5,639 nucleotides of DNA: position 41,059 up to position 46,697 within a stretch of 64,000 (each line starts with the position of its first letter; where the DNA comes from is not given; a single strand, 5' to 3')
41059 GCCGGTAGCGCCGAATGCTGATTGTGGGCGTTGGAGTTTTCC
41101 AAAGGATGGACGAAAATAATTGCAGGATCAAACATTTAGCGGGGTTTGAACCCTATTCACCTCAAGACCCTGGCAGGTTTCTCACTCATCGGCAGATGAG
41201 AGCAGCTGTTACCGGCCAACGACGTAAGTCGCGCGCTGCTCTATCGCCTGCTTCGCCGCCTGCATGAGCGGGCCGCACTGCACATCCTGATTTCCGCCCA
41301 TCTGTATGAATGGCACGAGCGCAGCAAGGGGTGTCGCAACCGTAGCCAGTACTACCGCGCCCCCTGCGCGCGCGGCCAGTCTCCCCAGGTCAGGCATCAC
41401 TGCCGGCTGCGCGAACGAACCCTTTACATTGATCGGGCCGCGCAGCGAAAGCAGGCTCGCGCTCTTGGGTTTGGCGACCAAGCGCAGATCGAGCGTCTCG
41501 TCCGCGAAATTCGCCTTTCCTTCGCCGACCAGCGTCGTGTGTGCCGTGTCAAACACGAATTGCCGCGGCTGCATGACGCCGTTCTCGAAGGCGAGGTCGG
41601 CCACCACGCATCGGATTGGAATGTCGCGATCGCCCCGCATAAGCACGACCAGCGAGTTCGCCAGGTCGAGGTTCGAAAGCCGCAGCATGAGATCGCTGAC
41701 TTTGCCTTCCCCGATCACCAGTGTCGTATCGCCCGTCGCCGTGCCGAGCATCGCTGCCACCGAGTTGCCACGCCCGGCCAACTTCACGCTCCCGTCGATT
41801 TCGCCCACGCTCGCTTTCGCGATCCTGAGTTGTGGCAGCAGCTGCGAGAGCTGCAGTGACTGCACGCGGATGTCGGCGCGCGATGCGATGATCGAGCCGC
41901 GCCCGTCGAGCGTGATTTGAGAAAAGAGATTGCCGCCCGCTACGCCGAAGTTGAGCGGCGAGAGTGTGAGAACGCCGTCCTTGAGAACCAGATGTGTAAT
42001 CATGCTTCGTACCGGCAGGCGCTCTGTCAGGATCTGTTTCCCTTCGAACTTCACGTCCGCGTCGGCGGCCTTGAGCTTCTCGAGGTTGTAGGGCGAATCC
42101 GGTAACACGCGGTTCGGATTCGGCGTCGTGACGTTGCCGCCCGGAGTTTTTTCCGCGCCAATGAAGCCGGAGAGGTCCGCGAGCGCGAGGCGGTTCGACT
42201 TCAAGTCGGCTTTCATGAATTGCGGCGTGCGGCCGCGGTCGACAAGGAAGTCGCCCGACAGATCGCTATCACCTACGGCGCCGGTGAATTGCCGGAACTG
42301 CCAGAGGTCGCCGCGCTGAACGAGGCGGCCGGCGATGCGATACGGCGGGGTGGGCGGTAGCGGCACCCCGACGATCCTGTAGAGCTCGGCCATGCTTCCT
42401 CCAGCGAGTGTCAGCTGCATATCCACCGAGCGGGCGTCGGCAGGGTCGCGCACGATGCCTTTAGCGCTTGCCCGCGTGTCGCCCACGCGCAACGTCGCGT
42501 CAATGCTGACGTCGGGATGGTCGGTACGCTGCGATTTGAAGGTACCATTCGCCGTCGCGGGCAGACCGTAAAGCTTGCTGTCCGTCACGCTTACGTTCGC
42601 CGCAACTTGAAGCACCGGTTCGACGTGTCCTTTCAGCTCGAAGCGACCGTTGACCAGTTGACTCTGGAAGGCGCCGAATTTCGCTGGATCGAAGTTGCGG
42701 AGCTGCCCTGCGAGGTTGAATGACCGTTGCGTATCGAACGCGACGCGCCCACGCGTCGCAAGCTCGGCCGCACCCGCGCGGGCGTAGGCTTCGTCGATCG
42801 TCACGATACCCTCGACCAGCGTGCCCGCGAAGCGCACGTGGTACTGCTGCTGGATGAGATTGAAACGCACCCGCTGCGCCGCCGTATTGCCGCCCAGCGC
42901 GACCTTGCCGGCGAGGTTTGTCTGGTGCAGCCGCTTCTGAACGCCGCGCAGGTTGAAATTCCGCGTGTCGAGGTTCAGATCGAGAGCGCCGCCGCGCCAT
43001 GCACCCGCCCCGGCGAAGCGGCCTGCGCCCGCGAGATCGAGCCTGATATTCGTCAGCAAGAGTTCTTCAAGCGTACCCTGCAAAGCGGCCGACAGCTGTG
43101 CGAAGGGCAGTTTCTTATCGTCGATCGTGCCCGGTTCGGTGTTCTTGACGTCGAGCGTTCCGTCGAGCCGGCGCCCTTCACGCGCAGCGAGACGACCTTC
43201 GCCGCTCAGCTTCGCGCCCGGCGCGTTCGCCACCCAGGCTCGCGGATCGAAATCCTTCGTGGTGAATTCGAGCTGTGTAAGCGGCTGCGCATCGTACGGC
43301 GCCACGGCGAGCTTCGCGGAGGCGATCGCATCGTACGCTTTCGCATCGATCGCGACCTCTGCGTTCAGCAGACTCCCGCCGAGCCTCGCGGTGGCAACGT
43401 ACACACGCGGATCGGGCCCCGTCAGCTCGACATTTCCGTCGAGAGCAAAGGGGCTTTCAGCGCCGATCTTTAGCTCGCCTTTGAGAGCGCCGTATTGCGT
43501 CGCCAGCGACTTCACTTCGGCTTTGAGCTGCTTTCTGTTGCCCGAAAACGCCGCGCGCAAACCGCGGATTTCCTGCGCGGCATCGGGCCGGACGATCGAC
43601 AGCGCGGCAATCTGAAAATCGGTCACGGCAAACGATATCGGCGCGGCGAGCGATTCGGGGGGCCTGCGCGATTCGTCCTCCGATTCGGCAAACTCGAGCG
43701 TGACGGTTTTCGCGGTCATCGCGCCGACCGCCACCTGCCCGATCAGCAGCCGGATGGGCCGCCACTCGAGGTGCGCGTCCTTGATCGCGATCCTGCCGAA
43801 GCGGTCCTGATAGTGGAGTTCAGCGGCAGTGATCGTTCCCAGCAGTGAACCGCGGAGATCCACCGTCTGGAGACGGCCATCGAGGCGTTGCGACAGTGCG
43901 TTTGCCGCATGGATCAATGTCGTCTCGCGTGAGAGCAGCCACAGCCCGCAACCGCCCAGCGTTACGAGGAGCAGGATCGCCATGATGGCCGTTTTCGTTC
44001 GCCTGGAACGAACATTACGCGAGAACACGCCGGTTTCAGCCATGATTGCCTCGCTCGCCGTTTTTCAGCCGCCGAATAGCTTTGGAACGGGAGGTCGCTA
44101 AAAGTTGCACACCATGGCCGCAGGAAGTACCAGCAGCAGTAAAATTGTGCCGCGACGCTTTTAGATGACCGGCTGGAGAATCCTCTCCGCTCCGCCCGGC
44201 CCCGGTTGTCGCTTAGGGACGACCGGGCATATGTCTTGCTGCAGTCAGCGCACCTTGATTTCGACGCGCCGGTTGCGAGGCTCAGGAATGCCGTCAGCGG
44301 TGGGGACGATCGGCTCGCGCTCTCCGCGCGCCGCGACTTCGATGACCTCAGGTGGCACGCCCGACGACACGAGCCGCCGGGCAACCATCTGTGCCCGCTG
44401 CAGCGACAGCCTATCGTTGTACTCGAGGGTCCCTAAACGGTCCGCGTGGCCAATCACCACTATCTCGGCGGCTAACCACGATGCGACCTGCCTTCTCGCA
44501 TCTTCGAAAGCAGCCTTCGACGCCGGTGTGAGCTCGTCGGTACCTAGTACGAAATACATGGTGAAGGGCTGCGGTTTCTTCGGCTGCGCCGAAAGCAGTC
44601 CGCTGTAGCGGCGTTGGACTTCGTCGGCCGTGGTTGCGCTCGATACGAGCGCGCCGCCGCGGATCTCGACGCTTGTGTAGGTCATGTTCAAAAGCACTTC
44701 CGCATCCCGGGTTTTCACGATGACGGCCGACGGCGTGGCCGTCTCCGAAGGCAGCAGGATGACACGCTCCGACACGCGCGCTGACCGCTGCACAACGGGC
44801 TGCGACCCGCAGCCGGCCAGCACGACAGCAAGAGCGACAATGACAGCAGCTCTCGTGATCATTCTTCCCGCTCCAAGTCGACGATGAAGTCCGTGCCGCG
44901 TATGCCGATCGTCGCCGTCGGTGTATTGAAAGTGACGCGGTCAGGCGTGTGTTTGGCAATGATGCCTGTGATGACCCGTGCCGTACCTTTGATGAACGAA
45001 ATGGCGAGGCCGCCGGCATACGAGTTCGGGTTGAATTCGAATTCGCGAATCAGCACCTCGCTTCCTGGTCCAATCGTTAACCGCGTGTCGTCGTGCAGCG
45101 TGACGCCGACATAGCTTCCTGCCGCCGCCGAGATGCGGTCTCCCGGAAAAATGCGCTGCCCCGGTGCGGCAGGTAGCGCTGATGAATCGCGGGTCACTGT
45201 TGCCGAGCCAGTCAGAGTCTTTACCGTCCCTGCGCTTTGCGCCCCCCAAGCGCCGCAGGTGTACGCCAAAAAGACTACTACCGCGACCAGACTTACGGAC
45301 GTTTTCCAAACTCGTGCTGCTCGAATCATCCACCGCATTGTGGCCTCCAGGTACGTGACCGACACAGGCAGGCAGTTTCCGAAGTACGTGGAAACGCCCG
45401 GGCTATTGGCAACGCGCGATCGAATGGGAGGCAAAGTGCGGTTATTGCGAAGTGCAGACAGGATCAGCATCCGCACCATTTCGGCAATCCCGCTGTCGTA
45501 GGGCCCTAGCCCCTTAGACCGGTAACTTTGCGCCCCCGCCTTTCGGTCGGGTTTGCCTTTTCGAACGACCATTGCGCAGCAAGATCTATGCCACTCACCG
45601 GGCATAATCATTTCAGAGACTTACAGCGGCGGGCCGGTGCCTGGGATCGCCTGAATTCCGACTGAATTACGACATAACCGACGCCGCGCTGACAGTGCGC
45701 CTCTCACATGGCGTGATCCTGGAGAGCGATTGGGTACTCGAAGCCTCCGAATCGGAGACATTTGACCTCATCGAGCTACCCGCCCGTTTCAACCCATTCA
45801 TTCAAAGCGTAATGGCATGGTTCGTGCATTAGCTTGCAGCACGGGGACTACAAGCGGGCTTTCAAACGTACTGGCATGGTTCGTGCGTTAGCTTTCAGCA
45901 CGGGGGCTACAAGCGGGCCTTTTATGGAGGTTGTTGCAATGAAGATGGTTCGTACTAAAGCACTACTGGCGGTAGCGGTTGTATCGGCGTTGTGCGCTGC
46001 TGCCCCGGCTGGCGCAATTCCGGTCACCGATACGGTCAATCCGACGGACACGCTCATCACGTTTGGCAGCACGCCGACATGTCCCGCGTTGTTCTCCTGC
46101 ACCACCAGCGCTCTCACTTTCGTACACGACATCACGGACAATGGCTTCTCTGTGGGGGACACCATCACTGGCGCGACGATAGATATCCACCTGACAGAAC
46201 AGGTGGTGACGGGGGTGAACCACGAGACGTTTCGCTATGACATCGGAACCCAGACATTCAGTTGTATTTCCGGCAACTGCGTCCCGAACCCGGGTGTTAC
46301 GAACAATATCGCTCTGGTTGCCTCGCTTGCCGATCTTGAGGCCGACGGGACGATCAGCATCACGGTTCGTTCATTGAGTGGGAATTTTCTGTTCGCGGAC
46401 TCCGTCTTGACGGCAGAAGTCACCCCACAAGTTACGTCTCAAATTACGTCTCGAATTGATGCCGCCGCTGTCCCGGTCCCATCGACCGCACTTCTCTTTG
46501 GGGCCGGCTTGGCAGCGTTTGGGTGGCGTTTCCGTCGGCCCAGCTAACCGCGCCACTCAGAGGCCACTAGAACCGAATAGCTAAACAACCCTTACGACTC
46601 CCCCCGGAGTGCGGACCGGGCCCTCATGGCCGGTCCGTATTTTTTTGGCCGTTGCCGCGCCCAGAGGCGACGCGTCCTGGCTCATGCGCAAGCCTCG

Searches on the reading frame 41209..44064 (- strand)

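Call 25: search_protein_families(library=pfam, proteins=[window:41209-44064:-], max_evalue=0.001)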
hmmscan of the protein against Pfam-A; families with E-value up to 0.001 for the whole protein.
window:41209-44064:- (951 aa): 1 family
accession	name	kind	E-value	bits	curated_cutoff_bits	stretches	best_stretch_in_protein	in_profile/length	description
PF05170.20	AsmA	-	5.4e-34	118.4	29.8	1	591-835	354-606/607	AsmA family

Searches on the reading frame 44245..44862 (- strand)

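Call 76: search_protein_families(library=pfam, proteins=[window:44245-44862:-], max_evalue=0.001)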
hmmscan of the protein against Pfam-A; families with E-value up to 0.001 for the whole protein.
window:44245-44862:- (205 aa): 1 family
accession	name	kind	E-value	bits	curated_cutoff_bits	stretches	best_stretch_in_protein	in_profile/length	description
PF00691.25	OmpA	-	1.7e-17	64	27.2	1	103-198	1-98/98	OmpA family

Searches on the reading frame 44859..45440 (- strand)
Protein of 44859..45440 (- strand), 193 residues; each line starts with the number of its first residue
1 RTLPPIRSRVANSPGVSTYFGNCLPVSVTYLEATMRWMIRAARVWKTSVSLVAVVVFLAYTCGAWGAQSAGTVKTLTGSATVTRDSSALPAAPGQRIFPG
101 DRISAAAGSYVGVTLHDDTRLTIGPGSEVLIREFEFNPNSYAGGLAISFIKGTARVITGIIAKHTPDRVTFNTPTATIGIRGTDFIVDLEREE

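Call 76: search_protein_families(library=pfam, proteins=[window:44859-45440:-], max_evalue=0.001)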
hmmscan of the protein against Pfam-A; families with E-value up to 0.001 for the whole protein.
window:44859-45440:- (193 aa): 1 family
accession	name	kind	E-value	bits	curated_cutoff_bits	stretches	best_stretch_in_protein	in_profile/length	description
PF04773.18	FecR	-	4.9e-09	37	24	1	101-190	1-83/97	FecR protein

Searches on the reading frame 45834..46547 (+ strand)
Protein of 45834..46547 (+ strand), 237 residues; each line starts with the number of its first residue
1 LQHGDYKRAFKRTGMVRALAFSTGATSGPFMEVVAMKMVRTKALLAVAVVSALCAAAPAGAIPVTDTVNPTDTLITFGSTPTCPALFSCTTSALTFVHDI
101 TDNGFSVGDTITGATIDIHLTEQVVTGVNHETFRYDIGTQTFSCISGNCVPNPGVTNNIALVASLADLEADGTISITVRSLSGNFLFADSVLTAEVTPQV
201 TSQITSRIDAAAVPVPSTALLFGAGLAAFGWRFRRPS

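Call 76: search_protein_families(library=pfam, proteins=[window:45834-46547:+], max_evalue=0.001)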
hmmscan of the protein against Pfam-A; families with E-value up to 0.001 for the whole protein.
window:45834-46547:+ (237 aa): 1 family
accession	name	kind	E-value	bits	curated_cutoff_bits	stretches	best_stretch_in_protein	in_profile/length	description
PF07589.16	PEP-CTERM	-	1.8e-05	25.1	20.7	1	212-235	1-24/24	PEP-CTERM motif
